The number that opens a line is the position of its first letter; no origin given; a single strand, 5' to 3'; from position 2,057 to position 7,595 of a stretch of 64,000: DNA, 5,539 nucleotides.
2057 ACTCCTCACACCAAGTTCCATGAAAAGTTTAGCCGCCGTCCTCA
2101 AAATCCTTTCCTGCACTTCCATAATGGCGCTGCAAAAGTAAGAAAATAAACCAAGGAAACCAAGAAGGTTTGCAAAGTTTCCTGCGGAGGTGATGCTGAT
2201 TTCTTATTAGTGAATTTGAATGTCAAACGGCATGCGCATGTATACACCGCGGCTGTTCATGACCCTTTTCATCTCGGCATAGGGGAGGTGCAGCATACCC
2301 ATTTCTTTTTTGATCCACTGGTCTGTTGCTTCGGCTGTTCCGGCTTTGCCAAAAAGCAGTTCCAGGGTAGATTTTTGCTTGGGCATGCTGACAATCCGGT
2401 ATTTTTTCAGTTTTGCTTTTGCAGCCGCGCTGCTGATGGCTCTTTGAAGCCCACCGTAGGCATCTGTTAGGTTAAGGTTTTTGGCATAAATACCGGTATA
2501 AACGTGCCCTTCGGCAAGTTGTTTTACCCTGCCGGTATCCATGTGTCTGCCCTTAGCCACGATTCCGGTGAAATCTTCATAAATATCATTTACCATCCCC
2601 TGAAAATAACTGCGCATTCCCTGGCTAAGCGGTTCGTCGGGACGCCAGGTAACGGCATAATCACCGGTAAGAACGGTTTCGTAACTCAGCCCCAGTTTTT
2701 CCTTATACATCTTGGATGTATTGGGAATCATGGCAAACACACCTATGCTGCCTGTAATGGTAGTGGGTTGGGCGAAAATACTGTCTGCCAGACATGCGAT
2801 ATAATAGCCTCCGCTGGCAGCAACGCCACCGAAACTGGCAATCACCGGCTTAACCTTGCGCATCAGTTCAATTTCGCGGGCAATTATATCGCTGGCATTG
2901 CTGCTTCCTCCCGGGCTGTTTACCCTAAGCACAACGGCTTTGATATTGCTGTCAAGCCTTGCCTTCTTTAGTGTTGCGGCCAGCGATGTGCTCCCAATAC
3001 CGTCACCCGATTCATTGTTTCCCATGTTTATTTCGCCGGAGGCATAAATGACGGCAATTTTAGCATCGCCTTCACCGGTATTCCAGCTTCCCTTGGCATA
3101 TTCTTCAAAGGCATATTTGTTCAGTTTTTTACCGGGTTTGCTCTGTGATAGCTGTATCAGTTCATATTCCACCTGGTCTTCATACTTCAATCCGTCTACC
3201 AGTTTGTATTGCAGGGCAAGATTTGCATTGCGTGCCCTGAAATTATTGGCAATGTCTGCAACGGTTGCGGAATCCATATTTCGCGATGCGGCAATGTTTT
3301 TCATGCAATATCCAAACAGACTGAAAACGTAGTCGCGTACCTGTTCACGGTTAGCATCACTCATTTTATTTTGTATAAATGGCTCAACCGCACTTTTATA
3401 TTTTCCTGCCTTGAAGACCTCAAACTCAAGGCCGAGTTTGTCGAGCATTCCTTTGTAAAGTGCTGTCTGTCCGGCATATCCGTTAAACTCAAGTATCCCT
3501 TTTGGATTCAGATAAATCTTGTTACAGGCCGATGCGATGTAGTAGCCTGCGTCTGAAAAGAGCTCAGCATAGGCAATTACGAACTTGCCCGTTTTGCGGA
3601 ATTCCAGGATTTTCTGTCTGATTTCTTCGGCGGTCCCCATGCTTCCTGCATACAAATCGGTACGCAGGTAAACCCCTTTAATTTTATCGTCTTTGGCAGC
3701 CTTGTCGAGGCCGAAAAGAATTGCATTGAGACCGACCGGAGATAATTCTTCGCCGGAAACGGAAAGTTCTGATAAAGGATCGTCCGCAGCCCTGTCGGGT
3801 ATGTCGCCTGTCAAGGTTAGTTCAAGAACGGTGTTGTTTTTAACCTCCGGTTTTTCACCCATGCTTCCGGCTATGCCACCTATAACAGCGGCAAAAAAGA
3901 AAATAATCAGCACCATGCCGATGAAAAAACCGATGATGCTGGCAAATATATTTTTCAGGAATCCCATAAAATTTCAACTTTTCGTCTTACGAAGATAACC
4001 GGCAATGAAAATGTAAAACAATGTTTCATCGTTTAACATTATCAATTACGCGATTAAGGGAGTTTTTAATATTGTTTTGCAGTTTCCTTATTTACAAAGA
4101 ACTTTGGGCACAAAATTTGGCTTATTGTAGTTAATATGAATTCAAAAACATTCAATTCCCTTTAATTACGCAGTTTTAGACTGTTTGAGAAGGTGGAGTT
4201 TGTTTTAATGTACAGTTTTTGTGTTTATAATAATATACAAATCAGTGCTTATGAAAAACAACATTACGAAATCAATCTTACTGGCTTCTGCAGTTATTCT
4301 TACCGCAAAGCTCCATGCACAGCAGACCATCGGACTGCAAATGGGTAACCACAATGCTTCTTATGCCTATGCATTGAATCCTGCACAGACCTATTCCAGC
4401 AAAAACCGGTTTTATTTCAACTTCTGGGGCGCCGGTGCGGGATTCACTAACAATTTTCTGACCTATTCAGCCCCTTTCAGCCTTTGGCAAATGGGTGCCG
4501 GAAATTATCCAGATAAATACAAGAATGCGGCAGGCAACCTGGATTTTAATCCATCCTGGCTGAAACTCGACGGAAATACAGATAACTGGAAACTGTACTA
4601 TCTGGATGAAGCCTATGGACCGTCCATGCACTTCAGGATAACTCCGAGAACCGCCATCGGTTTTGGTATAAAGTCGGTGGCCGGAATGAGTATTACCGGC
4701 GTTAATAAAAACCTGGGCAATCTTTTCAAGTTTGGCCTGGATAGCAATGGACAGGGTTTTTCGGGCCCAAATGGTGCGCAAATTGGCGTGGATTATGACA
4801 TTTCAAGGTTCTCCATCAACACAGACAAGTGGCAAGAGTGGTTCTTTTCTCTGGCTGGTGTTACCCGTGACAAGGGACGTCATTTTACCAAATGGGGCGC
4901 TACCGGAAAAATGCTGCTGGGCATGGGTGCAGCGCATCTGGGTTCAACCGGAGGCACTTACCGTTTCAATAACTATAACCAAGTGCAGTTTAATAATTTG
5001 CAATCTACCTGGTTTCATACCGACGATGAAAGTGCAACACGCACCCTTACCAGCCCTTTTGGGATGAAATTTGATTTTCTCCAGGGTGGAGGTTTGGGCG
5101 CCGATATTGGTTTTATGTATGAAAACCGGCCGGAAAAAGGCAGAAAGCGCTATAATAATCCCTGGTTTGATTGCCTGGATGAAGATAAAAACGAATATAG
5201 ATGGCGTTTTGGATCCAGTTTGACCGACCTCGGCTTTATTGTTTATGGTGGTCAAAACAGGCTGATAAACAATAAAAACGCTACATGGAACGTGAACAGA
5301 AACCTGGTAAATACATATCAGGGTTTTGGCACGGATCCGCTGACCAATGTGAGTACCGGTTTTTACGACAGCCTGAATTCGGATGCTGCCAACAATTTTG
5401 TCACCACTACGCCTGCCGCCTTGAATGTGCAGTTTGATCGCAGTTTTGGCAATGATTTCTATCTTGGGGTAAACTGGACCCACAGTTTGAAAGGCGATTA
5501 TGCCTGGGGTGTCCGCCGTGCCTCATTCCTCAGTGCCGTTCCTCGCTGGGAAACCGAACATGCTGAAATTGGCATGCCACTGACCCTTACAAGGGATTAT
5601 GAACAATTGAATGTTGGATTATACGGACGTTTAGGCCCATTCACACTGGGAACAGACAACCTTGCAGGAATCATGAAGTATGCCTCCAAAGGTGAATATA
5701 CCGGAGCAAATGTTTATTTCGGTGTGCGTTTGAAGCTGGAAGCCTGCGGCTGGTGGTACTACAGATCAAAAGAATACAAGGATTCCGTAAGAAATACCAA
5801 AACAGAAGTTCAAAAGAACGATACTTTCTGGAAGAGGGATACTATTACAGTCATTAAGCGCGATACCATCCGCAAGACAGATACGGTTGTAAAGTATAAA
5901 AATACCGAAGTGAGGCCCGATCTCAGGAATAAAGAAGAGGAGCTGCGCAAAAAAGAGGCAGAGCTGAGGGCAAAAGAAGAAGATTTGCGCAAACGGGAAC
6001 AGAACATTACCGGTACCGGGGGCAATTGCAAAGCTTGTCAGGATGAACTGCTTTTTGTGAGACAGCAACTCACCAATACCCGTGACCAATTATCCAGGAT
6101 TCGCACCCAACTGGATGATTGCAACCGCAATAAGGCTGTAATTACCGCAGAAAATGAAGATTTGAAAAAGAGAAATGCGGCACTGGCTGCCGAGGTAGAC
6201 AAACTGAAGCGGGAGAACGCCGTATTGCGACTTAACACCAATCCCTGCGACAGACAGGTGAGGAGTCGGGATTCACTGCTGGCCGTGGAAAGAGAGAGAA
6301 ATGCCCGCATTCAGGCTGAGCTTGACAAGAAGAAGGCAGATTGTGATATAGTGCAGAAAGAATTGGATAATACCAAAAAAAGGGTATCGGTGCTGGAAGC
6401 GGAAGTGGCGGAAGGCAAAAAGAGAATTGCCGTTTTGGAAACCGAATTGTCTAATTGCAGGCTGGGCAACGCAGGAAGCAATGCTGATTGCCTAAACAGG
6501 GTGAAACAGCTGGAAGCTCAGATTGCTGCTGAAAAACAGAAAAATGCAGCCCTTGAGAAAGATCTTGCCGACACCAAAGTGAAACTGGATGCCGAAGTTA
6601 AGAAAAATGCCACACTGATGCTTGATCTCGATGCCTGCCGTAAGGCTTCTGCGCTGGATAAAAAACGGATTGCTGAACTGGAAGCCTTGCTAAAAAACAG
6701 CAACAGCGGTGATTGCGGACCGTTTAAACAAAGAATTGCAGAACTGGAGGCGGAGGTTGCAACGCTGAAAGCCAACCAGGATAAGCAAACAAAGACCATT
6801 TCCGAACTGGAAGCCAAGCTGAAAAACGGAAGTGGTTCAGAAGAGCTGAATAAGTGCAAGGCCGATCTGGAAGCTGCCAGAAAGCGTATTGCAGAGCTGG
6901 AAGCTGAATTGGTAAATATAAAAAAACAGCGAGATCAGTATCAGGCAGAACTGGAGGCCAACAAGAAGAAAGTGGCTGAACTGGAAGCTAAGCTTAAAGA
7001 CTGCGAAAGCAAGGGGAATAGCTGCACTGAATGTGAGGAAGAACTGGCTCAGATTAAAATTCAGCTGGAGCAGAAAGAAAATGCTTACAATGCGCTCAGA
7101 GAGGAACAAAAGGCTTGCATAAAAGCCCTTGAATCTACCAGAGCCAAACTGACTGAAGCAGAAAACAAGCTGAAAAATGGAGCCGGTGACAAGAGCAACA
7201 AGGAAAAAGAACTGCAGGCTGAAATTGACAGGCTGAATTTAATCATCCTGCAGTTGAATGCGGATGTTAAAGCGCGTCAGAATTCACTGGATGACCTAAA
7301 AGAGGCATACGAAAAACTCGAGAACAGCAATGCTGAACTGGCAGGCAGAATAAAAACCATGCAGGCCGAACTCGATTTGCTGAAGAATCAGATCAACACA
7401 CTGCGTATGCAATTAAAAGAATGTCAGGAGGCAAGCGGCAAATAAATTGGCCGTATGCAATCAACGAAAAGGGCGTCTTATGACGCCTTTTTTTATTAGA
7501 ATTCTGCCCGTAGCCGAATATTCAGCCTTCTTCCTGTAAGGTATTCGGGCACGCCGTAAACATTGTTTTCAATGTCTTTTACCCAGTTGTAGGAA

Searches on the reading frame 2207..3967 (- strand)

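Call 40: search_protein_families(library=pfam, proteins=[window:2207-3967:-], max_evalue=0.00001)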
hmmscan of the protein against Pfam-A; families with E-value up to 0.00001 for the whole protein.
window:2207-3967:- (586 aa): 2 families
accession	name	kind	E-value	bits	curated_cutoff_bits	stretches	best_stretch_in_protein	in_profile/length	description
PF01343.23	Peptidase_S49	-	2.6e-74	248.8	24.9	2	369-521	3-154/154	Peptidase family S49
PF25145.1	NfeD1b_N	-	8.3e-10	39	40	1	333-412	23-99/189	NfeD1b, N-terminal domain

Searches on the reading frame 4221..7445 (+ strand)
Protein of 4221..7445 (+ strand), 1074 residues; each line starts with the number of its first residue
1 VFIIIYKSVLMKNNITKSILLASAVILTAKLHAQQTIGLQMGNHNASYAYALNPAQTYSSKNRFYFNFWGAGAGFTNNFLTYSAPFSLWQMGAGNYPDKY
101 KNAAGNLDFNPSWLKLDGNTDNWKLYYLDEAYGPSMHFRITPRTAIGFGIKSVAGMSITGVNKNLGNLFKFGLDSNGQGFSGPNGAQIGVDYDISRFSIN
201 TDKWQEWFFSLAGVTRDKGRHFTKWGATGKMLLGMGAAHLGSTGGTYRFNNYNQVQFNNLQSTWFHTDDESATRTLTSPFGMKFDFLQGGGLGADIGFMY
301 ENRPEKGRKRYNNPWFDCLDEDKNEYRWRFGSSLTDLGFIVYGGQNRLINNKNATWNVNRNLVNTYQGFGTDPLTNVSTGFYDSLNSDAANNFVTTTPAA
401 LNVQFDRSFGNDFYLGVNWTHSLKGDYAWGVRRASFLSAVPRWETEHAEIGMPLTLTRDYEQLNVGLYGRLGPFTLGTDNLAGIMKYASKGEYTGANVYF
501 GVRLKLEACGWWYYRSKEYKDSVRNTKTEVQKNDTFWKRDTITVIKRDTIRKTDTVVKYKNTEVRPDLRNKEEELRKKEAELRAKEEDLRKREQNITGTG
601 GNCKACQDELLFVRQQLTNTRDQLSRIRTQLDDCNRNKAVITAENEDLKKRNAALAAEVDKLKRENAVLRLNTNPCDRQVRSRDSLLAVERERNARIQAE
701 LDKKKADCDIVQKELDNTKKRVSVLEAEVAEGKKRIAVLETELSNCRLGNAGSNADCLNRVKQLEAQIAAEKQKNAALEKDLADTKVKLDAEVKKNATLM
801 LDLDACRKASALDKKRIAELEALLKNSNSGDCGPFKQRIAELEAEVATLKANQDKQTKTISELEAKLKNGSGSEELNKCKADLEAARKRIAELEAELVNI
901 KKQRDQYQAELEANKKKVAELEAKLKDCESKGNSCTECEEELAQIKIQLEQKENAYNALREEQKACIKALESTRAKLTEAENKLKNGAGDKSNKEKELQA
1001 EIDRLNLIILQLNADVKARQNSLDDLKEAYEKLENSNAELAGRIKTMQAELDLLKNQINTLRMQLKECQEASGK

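Call 40: search_protein_families(library=pfam, proteins=[window:4221-7445:+], max_evalue=0.00001)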
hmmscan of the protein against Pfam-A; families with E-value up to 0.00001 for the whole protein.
window:4221-7445:+ (1074 aa): 1 family
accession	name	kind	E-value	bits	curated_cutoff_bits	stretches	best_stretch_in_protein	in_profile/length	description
PF19220.6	Rod_CreS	-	7.1e-09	35.6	100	0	697-868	11-177/359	Crescentin, rod domain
